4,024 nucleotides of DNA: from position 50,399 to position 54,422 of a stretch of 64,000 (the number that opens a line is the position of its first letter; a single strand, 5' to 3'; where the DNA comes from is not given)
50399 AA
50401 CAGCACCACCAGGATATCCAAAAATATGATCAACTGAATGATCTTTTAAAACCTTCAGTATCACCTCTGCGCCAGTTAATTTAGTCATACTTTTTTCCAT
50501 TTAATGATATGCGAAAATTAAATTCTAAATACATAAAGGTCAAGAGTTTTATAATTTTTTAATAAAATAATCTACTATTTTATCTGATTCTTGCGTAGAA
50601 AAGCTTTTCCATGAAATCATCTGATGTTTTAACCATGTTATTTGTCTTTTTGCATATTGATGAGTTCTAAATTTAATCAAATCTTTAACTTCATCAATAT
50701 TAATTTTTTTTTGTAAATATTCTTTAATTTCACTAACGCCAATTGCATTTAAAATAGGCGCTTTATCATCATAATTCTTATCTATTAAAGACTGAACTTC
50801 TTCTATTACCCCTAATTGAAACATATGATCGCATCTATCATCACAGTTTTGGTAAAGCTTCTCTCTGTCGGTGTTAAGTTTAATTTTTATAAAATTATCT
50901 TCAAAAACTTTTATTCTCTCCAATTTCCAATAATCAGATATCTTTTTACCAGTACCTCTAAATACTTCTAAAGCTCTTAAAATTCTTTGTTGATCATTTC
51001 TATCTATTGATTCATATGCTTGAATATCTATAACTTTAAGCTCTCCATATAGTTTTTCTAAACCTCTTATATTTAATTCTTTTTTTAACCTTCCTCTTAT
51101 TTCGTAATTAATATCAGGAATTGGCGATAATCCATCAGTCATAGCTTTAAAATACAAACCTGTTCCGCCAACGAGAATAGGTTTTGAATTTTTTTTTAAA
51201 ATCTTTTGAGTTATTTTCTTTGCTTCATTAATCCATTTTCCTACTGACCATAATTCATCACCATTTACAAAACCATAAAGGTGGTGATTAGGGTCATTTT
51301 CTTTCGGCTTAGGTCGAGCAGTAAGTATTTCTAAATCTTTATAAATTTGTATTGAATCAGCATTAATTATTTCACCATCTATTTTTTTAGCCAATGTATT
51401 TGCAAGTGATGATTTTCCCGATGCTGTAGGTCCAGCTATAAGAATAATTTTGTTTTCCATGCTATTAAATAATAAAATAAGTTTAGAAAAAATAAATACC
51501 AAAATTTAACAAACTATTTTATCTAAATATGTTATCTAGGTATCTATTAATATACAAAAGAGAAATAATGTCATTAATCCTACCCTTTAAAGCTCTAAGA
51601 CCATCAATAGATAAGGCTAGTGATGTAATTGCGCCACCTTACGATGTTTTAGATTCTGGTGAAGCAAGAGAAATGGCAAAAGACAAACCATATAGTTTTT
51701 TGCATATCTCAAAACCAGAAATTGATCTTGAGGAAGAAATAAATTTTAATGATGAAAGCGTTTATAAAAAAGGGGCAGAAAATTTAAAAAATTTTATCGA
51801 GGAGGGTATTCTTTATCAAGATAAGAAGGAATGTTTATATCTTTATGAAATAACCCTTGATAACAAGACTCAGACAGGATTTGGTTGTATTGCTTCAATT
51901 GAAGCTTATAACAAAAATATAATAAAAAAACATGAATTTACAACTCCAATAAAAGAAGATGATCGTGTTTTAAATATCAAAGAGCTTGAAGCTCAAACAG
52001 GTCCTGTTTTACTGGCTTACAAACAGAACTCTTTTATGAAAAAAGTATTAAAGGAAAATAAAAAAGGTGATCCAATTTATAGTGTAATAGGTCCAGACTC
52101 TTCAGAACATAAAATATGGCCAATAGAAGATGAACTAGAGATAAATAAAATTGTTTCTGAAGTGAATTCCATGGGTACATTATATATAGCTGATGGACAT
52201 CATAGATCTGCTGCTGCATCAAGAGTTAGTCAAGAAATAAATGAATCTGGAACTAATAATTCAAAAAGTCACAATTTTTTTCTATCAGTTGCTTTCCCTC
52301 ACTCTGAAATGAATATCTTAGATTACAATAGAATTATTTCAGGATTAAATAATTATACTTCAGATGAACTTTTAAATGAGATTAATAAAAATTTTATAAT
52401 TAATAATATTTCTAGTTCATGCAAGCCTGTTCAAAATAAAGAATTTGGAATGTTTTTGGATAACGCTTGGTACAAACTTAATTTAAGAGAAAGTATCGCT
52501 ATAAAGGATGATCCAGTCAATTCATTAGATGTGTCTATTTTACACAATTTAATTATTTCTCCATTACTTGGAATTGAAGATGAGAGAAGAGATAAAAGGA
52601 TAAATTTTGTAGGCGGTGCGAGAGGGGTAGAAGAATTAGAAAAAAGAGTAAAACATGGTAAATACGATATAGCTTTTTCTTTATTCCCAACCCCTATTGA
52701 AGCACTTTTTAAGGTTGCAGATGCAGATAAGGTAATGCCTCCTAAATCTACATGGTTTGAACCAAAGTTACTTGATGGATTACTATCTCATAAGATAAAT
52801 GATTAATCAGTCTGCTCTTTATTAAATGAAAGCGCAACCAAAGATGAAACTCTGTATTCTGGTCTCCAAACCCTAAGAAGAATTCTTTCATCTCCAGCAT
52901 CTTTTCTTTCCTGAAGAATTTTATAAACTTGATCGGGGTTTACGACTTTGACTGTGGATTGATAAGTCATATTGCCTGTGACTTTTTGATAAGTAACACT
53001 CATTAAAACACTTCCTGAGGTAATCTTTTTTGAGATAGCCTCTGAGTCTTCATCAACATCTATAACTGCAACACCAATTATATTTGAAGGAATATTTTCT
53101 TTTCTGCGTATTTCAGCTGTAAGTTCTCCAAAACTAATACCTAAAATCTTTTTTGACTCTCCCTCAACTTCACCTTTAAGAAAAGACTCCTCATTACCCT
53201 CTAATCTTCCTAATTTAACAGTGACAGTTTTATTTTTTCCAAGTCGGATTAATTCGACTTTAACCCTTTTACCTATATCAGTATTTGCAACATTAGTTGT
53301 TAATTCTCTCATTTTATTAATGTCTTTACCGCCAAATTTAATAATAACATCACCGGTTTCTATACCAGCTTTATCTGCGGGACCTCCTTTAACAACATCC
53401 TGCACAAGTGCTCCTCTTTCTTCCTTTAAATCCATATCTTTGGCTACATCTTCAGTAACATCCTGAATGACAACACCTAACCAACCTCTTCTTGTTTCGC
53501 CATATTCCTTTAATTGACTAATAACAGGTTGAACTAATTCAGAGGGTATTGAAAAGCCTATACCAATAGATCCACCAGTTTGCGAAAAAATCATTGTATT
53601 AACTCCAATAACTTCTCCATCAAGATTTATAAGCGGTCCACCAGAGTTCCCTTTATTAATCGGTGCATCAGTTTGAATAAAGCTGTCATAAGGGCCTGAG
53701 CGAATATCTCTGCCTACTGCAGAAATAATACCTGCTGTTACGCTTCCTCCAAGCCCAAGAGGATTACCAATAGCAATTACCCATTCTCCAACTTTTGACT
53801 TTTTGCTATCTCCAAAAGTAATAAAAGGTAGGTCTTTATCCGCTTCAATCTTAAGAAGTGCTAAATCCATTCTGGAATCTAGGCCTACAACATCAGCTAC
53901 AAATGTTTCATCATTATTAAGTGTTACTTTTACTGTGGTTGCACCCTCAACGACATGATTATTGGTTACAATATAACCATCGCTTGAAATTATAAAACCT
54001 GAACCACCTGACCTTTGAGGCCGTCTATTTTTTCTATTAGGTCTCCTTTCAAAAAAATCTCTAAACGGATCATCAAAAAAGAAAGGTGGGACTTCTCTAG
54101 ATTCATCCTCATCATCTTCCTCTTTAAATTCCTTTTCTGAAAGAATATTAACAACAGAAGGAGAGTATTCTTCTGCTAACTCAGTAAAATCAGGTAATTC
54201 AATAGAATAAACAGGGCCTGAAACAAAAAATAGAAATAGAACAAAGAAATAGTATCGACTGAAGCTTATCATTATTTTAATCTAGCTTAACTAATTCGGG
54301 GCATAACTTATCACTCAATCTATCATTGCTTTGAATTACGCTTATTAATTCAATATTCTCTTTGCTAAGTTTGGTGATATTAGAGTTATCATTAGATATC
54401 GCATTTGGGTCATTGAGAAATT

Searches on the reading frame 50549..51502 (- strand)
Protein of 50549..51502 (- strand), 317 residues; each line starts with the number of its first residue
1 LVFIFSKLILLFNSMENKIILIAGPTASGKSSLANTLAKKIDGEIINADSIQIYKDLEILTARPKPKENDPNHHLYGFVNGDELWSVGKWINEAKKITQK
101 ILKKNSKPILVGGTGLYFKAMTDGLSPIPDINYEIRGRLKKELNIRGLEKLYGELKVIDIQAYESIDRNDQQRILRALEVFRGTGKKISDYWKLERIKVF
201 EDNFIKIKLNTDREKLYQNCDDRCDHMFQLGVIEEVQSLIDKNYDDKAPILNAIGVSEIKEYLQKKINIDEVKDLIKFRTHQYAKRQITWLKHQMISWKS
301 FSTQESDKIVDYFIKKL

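Call 15: search_protein_families(library=pfam, proteins=[window:50549-51502:-])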
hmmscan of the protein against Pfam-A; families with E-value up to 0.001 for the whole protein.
window:50549-51502:- (317 aa): 3 families
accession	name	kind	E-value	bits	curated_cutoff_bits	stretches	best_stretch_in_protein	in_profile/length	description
PF01715.23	IPPT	-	4e-73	246.5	23.6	1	52-294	1-243/243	IPP transferase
PF01745.22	IPT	-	1e-07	32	20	1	18-69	2-53/233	Isopentenyl transferase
PF02224.24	Cytidylate_kin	-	0.00065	19.9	26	0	20-57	1-36/211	Cytidylate kinase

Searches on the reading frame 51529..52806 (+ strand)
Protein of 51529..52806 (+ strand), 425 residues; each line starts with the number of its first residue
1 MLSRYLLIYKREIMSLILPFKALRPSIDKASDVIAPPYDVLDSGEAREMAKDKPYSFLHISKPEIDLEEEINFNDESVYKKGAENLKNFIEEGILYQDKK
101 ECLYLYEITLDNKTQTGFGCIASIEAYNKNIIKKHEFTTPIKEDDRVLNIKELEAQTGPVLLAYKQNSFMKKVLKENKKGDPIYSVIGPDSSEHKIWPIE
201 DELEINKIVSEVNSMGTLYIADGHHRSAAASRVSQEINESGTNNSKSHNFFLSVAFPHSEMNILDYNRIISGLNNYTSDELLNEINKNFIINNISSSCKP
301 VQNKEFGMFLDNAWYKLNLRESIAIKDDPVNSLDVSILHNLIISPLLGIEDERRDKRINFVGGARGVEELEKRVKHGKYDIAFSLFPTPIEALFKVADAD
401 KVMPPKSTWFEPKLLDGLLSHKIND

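Call 15: search_protein_families(library=pfam, proteins=[window:51529-52806:+])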
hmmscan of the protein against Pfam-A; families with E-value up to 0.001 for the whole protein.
window:51529-52806:+ (425 aa): 1 family
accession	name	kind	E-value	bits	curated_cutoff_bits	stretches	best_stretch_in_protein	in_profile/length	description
PF06245.16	DUF1015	-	7.7e-96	321.2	25.8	1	17-336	1-325/325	Protein of unknown function (DUF1015)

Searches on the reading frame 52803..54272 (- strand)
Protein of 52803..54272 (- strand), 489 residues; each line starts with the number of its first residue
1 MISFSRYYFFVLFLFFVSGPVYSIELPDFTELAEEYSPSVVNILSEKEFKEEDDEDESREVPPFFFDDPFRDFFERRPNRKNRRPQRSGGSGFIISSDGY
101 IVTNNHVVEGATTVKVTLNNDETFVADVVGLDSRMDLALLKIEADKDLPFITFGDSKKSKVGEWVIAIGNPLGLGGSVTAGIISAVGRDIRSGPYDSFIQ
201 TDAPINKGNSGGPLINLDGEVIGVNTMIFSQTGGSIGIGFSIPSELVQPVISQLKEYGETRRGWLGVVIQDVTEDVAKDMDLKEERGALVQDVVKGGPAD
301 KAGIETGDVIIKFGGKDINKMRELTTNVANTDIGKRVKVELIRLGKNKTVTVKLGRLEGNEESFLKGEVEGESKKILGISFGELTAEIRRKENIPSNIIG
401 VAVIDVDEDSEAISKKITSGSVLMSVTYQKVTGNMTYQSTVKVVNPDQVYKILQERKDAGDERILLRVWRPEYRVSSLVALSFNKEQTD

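Call 15: search_protein_families(library=pfam, proteins=[window:52803-54272:-])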
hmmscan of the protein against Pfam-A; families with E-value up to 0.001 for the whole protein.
window:52803-54272:- (489 aa): 6 families
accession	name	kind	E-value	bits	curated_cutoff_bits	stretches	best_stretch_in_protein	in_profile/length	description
PF13365.12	Trypsin_2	-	2.7e-38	132.4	27.6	1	90-224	1-144/144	Trypsin-like peptidase domain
PF00089.32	Trypsin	-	2.7e-20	73.6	20.6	1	90-250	27-219/220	Trypsin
PF13180.12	PDZ_2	-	2.3e-18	66.7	27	1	265-354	3-80/80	PDZ domain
PF00595.29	PDZ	-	2.6e-11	44.2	23.2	1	261-341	8-80/81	PDZ domain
PF17820.7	PDZ_6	-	3.7e-08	33.4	27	1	290-321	2-33/54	PDZ domain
PF10459.15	Peptidase_S46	-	0.00086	18.5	22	0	88-115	47-74/698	Peptidase S46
